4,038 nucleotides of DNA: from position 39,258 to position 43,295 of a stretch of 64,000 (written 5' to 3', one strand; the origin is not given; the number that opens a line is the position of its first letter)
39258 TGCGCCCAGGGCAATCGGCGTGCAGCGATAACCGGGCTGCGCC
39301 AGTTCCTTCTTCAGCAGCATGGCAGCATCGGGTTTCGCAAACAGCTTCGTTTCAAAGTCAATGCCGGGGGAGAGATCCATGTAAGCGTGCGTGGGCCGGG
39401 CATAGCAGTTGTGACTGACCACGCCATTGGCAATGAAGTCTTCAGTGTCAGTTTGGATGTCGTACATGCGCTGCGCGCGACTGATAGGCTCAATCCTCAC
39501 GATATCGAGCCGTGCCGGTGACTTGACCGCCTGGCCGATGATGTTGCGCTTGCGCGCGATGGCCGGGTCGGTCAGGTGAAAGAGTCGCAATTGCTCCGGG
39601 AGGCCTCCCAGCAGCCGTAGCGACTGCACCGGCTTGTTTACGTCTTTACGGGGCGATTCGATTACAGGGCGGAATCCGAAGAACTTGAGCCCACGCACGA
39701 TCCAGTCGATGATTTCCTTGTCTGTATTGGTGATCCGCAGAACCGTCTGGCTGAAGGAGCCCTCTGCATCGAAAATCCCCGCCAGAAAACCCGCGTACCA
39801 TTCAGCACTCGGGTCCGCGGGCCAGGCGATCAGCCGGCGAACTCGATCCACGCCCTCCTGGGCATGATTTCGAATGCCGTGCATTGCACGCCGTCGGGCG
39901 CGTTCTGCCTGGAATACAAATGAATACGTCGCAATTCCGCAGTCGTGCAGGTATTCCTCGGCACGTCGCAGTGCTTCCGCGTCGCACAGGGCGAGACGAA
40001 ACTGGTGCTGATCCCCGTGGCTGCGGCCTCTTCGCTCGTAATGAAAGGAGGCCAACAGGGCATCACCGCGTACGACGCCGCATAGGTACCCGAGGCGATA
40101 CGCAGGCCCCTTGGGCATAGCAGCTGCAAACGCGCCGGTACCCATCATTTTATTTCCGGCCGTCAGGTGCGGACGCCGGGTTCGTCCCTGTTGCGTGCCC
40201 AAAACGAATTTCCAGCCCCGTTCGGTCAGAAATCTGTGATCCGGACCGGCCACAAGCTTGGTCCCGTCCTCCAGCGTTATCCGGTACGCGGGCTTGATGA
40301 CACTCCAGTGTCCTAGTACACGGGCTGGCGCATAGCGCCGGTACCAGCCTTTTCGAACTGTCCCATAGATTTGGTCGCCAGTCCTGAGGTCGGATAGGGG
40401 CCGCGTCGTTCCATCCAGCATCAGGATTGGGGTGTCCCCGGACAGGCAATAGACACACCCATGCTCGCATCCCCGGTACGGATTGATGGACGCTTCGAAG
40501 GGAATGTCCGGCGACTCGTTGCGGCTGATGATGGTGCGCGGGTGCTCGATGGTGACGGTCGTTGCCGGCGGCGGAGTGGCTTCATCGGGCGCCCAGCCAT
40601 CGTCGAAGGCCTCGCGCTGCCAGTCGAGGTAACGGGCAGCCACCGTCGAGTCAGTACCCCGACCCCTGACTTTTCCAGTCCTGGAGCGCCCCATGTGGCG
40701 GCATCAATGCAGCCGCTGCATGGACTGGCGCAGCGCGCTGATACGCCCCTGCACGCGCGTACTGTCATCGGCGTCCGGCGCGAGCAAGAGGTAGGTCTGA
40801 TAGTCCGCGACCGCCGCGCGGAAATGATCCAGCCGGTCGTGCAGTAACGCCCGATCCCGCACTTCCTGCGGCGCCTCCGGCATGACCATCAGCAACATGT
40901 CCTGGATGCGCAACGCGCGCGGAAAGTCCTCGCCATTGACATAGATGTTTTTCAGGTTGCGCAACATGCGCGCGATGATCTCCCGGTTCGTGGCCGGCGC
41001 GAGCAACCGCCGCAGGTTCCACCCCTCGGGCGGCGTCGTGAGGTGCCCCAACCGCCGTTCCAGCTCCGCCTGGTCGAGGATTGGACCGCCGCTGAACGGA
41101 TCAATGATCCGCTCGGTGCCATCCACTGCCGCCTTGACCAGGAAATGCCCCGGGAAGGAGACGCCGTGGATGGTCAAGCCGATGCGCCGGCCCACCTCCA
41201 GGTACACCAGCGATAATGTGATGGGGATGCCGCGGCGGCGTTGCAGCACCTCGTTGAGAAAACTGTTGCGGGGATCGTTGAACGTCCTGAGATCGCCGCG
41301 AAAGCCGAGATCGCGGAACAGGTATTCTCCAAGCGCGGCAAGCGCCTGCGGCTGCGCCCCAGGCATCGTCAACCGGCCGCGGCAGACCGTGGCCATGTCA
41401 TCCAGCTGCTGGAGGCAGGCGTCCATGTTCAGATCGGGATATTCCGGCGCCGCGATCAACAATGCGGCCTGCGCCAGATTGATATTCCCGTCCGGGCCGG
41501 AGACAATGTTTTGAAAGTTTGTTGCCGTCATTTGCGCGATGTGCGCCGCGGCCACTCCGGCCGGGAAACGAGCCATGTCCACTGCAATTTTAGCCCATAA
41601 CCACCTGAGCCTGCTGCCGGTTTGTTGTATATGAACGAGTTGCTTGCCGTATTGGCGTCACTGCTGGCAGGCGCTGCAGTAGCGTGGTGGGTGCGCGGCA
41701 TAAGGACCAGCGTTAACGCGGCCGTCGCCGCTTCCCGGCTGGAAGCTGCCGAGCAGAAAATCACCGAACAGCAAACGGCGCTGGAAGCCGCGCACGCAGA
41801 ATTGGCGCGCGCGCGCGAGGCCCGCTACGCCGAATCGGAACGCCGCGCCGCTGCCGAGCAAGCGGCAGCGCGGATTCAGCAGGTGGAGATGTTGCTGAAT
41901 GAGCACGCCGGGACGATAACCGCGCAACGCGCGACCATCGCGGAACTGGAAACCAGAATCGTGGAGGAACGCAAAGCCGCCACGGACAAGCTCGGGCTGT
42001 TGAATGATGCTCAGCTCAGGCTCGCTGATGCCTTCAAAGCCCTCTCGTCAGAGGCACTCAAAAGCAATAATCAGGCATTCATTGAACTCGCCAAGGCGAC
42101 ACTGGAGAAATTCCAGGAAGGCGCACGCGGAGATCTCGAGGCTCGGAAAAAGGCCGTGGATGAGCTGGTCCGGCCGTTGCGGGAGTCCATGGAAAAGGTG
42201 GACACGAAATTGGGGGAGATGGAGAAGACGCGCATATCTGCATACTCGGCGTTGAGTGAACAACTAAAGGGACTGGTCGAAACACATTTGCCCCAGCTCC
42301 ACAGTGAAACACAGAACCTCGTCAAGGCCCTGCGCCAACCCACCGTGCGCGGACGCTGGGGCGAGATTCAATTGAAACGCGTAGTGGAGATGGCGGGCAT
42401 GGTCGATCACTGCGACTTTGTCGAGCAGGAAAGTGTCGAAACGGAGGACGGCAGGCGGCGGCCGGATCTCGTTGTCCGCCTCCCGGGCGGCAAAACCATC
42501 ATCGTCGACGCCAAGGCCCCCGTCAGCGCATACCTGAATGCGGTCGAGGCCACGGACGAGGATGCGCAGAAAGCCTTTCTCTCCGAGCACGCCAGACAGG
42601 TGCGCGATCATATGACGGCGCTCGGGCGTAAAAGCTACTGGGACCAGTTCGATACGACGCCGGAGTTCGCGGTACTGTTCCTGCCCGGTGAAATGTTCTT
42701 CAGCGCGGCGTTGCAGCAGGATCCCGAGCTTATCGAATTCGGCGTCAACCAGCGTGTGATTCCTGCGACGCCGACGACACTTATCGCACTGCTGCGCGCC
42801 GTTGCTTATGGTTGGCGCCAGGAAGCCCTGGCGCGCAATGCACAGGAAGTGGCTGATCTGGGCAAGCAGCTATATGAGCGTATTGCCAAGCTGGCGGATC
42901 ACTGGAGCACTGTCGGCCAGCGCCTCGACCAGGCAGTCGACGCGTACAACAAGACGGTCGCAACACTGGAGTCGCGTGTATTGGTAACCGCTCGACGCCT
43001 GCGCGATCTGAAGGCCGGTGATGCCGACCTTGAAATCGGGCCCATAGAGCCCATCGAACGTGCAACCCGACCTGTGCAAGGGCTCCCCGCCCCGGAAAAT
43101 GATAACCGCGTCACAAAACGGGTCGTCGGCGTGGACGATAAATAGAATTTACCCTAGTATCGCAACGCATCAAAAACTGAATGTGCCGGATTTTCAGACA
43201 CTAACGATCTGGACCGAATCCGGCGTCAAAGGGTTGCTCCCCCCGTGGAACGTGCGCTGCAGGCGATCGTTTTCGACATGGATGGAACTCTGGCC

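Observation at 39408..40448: Full-length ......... intein inserted inside the CxxxCxxC iron-sulfur motif of a PA0069-type radical SAM protein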

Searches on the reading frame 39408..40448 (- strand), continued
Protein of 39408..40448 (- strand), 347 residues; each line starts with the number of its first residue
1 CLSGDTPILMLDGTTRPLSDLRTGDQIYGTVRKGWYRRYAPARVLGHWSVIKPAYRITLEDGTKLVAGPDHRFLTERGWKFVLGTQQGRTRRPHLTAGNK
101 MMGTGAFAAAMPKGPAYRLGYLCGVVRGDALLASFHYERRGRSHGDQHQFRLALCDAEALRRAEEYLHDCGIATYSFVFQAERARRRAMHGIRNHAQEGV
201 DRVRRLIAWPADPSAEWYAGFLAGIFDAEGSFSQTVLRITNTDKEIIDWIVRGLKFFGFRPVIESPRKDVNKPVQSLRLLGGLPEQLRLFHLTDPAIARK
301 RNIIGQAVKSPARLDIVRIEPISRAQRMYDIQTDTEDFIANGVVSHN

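Call 51: search_protein_families(library=pfam, alignment_id=A3, max_evalue=0.001)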
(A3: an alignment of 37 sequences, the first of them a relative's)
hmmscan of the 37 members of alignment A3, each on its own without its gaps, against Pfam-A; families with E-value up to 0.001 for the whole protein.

A. member 1, P0121 (708 aa): 3 families
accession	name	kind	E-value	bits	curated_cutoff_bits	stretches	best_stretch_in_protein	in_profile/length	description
PF04055.27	Radical_SAM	-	2.4e-13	51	29.5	1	474-597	46-164/166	Radical SAM superfamily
PF14528.11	LAGLIDADG_3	-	3.1e-07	31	22.5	1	301-377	2-81/82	LAGLIDADG-like domain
PF14890.11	Intein_splicing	-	5e-05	23.6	35.8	1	136-431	46-155/155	Intein splicing domain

B. families by the number of members that match (of 37 scanned): 9 families
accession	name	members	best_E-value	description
PF14890.11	Intein_splicing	30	2.6e-15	Intein splicing domain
PF14528.11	LAGLIDADG_3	28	1.2e-13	LAGLIDADG-like domain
PF04055.27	Radical_SAM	21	1.9e-20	Radical SAM superfamily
PF05203.21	Hom_end_hint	9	1.5e-06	Hom_end-associated Hint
PF07505.17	DUF5131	8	2.3e-46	Protein of unknown function (DUF5131)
PF02310.24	B12-binding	3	7.6e-14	B12 binding domain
PF01079.26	Hint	3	3.5e-05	Hint module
PF02195.25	ParB_N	1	2.5e-08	ParB N-terminal domain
PF05204.19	Hom_end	1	0.00087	Homing endonuclease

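Call 53: search_dna_similar(query=window:39408-40448:-, collection=phages, mode=protein, max_rows=25, max_evalue=0.00001)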
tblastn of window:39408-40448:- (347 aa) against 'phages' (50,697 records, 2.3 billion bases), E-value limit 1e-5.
Records with a match: 1; places in all: 1; records where one place covers at least 80% of the query: 1.
Best place of each record, by identity: <60% 1.
By first word of the organism name: Virus 1.
By host as written in the record: - 1.
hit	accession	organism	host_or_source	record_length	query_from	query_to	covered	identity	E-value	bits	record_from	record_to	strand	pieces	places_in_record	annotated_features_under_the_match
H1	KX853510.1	Virus Rctr197k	enrichment culture DAMO/AAA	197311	1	347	100%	24.2%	3e-13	77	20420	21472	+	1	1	radical SAM protein-like protein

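Call 54: search_dna_similar(query=window:39408-40448:-, collection=plasmids, mode=protein, max_rows=25, max_evalue=0.00001)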
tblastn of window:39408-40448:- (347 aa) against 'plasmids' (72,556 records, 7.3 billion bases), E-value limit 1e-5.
Records with a match: 2; places in all: 2; records where one place covers at least 80% of the query: 2.
Best place of each record, by identity: <60% 2.
By first word of the organism name: Streptomyces 1; Halobaculum 1.
By predicted mobility (MOB-suite, as given by PLSDB): non-mobilizable 2.
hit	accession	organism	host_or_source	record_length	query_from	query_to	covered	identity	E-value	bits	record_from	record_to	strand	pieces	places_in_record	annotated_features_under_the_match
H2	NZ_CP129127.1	Streptomyces sp. P9-2B-2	whole organism,soil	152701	1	347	100%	25.5%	3e-13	78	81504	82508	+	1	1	none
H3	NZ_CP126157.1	Halobaculum litoreum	cell culture,sediment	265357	8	343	97%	25.3%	2e-7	61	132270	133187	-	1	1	LAGLIDADG family homing endonuclease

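Call 67: search_protein_families(library=ncbifam, proteins=[P0153, P0181, P0183, P0189, P0190, P0192, P0234, P0240, P0221, P0205], max_evalue=0.001)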
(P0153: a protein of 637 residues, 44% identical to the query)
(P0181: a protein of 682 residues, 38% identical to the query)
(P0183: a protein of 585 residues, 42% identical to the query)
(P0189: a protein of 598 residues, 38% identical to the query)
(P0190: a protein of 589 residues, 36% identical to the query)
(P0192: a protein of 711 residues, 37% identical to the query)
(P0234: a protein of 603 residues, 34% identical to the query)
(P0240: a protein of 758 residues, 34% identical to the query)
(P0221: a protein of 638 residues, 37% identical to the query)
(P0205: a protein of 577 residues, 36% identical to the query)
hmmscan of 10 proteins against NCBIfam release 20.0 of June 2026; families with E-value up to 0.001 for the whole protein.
P0153 (637 aa): 8 families
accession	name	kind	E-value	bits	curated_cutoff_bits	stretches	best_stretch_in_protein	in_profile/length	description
NF038136.1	rSAM_Rv_intein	exception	6.1e-58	197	700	1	31-379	67-339/574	intein-containing Rv2578c family radical SAM protein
NF033668.1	rSAM_PA0069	hypoth_equivalog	2.3e-11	43.3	360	1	422-527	115-228/348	PA0069 family radical SAM protein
NF005852.0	PRK07773.1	equivalog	2e-07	29.7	780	1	40-124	398-485/886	replicative DNA helicase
TIGR01445.1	intein_Nterm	domain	5.3e-07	30.5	24.5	1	40-113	1-83/83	intein N-terminal splicing region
NF038135.1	rSAM_Rv2578c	equivalog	1.5e-06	27.5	430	1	31-527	68-232/317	Rv2578c family radical SAM protein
NF038162.1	RtcB_rel_intein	exception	1e-05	23.8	1150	0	341-379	542-583/961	intein-containing RtcB family protein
NF011418.0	PRK14845.1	equivalog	3.9e-05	21.6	756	0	80-127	79-128/1049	translation initiation factor IF-2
NF003158.0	PRK04132.1-3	equivalog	0.00056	17.1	1750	0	89-126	701-738/1437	replication factor C small subunit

P0181 (682 aa): 5 families
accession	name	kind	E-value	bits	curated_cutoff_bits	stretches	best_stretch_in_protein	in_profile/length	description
NF038136.1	rSAM_Rv_intein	exception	1.1e-60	206.1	700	2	26-387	60-337/574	intein-containing Rv2578c family radical SAM protein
NF038135.1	rSAM_Rv2578c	equivalog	2.5e-17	62.9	430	1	454-600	123-266/317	Rv2578c family radical SAM protein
NF033668.1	rSAM_PA0069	hypoth_equivalog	5e-17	61.9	360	1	452-582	117-242/348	PA0069 family radical SAM protein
TIGR04470.1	rSAM_mob_pairB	equivalog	4e-15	55.9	410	1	414-604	47-211/285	radical SAM mobile pair protein B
NF038162.1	RtcB_rel_intein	exception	0.00042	18.4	1150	0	38-125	88-178/961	intein-containing RtcB family protein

P0183 (585 aa): 14 families
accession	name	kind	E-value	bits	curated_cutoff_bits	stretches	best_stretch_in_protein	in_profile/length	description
NF038136.1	rSAM_Rv_intein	exception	3.4e-41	141.8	700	1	8-364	61-336/574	intein-containing Rv2578c family radical SAM protein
NF005852.0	PRK07773.1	equivalog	4.1e-08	32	780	1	22-107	397-480/886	replicative DNA helicase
TIGR02495.1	NrdG2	equivalog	8.9e-07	28.4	131.15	1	394-466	66-138/193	anaerobic ribonucleoside-triphosphate reductase activating protein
TIGR04084.1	rSAM_AF0577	subfamily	4e-05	22.7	225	0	391-450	43-98/347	TIGR04084 family radical SAM/SPASM domain-containing protein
TIGR04250.1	SCM_rSAM_ScmE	equivalog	5.1e-05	22.3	400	1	377-456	34-115/358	SynChlorMet cassette radical SAM/SPASM protein ScmE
TIGR04466.1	rSAM_BlsE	equivalog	5.3e-05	22.8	400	1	393-473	50-130/327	cytosylglucuronate decarboxylase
NF038162.1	RtcB_rel_intein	exception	0.00013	20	1150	0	328-367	541-583/961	intein-containing RtcB family protein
NF003158.0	PRK04132.1-3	equivalog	0.00013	19.2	1750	0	23-108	648-732/1437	replication factor C small subunit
TIGR04055.1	rSAM_NirJ2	equivalog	0.00016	21.4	500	0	393-443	48-100/326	putative heme d1 biosynthesis radical SAM protein NirJ2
TIGR02666.1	moaA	equivalog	0.00016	20.7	284.05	0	394-453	63-124/336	GTP 3',8-cyclase MoaA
TIGR03470.1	HpnH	equivalog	0.0005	19.2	225.05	0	392-463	74-141/318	adenosyl-hopene transferase HpnH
NF011418.0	PRK14845.1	equivalog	0.00067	17.5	756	0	331-363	443-475/1049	translation initiation factor IF-2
NF007079.0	PRK09532.1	equivalog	0.00072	17.9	1525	0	20-104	772-853/876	DNA polymerase III subunit alpha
TIGR04054.1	rSAM_NirJ1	equivalog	0.0009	18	650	0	393-440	85-134/387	putative heme d1 biosynthesis radical SAM protein NirJ1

P0189 (598 aa): 8 families
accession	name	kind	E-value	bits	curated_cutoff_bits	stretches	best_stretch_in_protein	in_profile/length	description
NF038136.1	rSAM_Rv_intein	exception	1.6e-53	182.5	700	2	13-372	62-339/574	intein-containing Rv2578c family radical SAM protein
NF038135.1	rSAM_Rv2578c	equivalog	8.5e-08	31.6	430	1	466-523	185-243/317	Rv2578c family radical SAM protein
NF011418.0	PRK14845.1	equivalog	3.1e-06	25.2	756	0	334-368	441-475/1049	translation initiation factor IF-2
TIGR01443.1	intein_Cterm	domain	4e-05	23.7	15.6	1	349-368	3-24/24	intein C-terminal splicing region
NF033668.1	rSAM_PA0069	hypoth_equivalog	6.2e-05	22.2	360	0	466-524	181-238/348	PA0069 family radical SAM protein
NF005852.0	PRK07773.1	equivalog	0.0005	18.5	780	0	27-108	398-482/886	replicative DNA helicase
NF006207.0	PRK08332.1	equivalog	0.00056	17.2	2400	0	334-370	1208-1244/1684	vitamin B12-dependent ribonucleotide reductase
NF038162.1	RtcB_rel_intein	exception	0.00063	17.8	1150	0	335-373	543-583/961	intein-containing RtcB family protein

P0190 (589 aa): 10 families
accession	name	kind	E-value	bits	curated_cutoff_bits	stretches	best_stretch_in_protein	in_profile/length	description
NF038136.1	rSAM_Rv_intein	exception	4e-54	184.4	700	1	31-541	68-493/574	intein-containing Rv2578c family radical SAM protein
NF033668.1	rSAM_PA0069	hypoth_equivalog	1.8e-16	60.1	360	1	418-542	108-233/348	PA0069 family radical SAM protein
NF038135.1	rSAM_Rv2578c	equivalog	2.2e-11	43.4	430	1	414-541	108-236/317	Rv2578c family radical SAM protein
TIGR04470.1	rSAM_mob_pairB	equivalog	5.1e-10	39.2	410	1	387-557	32-201/285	radical SAM mobile pair protein B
NF038162.1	RtcB_rel_intein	exception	4.7e-09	34.8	1150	1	39-119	95-177/961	intein-containing RtcB family protein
NF005852.0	PRK07773.1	equivalog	1.8e-06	26.6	780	0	39-118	398-479/886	replicative DNA helicase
TIGR01445.1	intein_Nterm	domain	1.7e-05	25.7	24.5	1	39-113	1-83/83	intein N-terminal splicing region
NF011418.0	PRK14845.1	equivalog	5.4e-05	21.1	756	0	357-390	441-475/1049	translation initiation factor IF-2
TIGR01443.1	intein_Cterm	domain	0.00016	21.8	15.6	1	371-390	3-24/24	intein C-terminal splicing region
NF003158.0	PRK04132.1-3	equivalog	0.00026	18.2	1750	0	84-124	696-736/1437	replication factor C small subunit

P0192 (711 aa): 5 families
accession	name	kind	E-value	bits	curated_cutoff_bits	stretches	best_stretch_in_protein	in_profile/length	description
NF038136.1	rSAM_Rv_intein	exception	3.5e-49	168.1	700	1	87-465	59-339/574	intein-containing Rv2578c family radical SAM protein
NF005852.0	PRK07773.1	equivalog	8.8e-07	27.6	780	1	104-185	398-480/886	replicative DNA helicase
NF038162.1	RtcB_rel_intein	exception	2e-05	22.8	1150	0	98-185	89-177/961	intein-containing RtcB family protein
TIGR01445.1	intein_Nterm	domain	0.00085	20.3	24.5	1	104-179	1-83/83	intein N-terminal splicing region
TIGR01443.1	intein_Cterm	domain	0.00096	19.3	15.6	0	443-461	4-24/24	intein C-terminal splicing region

P0234 (603 aa): 3 families
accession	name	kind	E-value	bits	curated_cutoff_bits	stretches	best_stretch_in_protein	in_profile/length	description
NF038136.1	rSAM_Rv_intein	exception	1.8e-38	132.8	700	1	12-380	61-338/574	intein-containing Rv2578c family radical SAM protein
NF038135.1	rSAM_Rv2578c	equivalog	0.00028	20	430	0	421-518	147-243/317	Rv2578c family radical SAM protein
NF033668.1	rSAM_PA0069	hypoth_equivalog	0.00032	19.8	360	0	428-510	150-231/348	PA0069 family radical SAM protein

P0240 (758 aa): 3 families
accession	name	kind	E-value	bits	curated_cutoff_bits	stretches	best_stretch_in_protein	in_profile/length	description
NF038136.1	rSAM_Rv_intein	exception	8.5e-46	157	700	1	185-552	66-347/574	intein-containing Rv2578c family radical SAM protein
TIGR01445.1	intein_Nterm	domain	1.3e-05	26.1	24.5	1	195-272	1-82/83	intein N-terminal splicing region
NF038162.1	RtcB_rel_intein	exception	0.00055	18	1150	0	176-275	76-173/961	intein-containing RtcB family protein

P0221 (638 aa): 1 family
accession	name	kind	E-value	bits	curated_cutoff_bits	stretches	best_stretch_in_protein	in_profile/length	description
NF038136.1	rSAM_Rv_intein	exception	4.9e-44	151.1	700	1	14-364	62-340/574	intein-containing Rv2578c family radical SAM protein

P0205 (577 aa): 2 families
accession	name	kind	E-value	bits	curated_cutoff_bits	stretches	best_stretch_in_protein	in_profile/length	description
NF038136.1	rSAM_Rv_intein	exception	3.1e-46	158.4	700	1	21-376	62-339/574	intein-containing Rv2578c family radical SAM protein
NF038135.1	rSAM_Rv2578c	equivalog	6.8e-05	22.1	430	1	21-519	63-234/317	Rv2578c family radical SAM protein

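Call 68: find_related_loci(query=A3, collection=viral_contigs, flank=3000)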
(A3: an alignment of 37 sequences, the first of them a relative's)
Query A3 (708 aa) in viral_contigs; peptide patterns used: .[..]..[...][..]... (x = any residue, [..] = any of these).
537 stretches matched a pattern; 70 encode a relative of the query (tblastn E <= 1e-3); 70 distinct loci.
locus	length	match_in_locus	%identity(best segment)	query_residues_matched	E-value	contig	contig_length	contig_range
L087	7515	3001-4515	38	71-584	1e-95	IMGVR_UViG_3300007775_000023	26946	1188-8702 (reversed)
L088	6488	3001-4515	39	71-584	1e-93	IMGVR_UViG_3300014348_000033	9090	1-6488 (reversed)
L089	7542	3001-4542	36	77-591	2e-92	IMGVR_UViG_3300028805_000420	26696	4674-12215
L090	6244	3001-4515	38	71-584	7e-92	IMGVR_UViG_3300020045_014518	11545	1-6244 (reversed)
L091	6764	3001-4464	37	71-584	4e-87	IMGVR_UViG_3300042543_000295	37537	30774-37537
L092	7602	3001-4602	32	77-626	8e-84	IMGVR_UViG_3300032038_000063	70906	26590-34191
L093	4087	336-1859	36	71-584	2e-82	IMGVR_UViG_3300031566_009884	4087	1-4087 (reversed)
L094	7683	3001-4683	31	71-605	8e-72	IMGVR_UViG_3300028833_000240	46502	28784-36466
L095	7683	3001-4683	31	71-605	8e-72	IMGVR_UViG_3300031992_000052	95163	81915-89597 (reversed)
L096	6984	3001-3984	30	84-432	5e-28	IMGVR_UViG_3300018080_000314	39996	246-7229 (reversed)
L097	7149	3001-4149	23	85-449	2e-13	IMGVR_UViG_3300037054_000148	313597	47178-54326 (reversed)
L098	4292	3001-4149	23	85-449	2e-13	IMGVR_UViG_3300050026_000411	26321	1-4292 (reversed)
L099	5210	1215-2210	23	84-432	3e-11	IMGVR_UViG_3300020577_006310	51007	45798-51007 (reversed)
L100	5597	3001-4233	23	61-447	1e-9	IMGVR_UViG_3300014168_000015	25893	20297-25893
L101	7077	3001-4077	22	61-432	3e-10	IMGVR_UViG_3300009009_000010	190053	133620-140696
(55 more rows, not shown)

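Call 85: get_annotated_region(hit=H1, flank=1500)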
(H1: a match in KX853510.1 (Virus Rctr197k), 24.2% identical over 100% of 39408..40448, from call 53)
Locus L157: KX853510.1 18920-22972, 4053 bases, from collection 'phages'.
description: Virus Rctr197k, partial genome.
organism: Virus Rctr197k (NCBI taxid 1924548)
taxonomy: Viruses; Duplodnaviria; Heunggongvirae; Uroviricota; Caudoviricetes
host: -; source: enrichment culture DAMO/AAA; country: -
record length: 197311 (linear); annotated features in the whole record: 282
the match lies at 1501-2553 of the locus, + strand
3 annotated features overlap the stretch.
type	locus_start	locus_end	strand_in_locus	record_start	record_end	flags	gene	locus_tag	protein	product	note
CDS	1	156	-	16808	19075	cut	-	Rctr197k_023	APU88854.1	putative ATPase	-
CDS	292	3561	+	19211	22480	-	-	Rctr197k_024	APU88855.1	radical SAM protein-like protein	-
CDS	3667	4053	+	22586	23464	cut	-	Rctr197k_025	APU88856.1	conserved hypothetical protein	-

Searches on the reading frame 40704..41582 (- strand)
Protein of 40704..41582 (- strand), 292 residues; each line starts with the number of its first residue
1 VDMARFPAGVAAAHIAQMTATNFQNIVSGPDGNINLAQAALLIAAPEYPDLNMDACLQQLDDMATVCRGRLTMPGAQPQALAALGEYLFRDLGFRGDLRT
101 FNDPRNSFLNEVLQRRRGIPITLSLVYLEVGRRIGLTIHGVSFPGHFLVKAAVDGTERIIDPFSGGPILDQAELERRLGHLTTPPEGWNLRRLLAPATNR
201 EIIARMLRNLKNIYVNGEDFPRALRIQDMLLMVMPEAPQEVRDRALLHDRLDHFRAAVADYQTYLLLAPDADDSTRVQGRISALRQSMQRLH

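Call 76: search_protein_families(library=pfam, proteins=[window:40704-41582:-], max_evalue=0.001)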
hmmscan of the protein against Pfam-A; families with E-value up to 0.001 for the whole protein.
window:40704-41582:- (292 aa): 2 families
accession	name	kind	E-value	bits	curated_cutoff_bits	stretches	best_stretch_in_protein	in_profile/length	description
PF13369.12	Transglut_core2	-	3e-47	160.4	23.5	1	55-208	2-155/155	Transglutaminase-like superfamily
PF13371.12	TPR_9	-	2.9e-21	75.7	35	1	210-279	1-70/73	Tetratricopeptide repeat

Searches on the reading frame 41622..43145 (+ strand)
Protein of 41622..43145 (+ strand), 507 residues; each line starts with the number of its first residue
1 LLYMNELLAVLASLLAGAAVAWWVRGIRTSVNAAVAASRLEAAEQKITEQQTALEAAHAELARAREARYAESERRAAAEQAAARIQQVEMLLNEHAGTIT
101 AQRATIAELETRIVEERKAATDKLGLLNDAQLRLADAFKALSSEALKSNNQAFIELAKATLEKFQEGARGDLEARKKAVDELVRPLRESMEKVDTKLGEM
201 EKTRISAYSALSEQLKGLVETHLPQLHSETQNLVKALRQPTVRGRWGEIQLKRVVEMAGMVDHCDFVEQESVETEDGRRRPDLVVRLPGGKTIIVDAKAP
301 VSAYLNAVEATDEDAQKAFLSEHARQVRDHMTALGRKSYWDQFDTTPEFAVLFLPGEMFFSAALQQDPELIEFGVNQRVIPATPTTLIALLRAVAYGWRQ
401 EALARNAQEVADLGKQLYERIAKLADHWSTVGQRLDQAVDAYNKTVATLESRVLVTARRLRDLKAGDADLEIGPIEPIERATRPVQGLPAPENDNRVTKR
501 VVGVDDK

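Call 76: search_protein_families(library=pfam, proteins=[window:41622-43145:+], max_evalue=0.001)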
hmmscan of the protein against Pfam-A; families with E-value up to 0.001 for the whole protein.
window:41622-43145:+ (507 aa): 1 family
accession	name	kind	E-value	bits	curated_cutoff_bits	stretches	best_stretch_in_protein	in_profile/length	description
PF02646.22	RmuC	-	1.8e-102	342.9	26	1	178-466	2-287/291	RmuC family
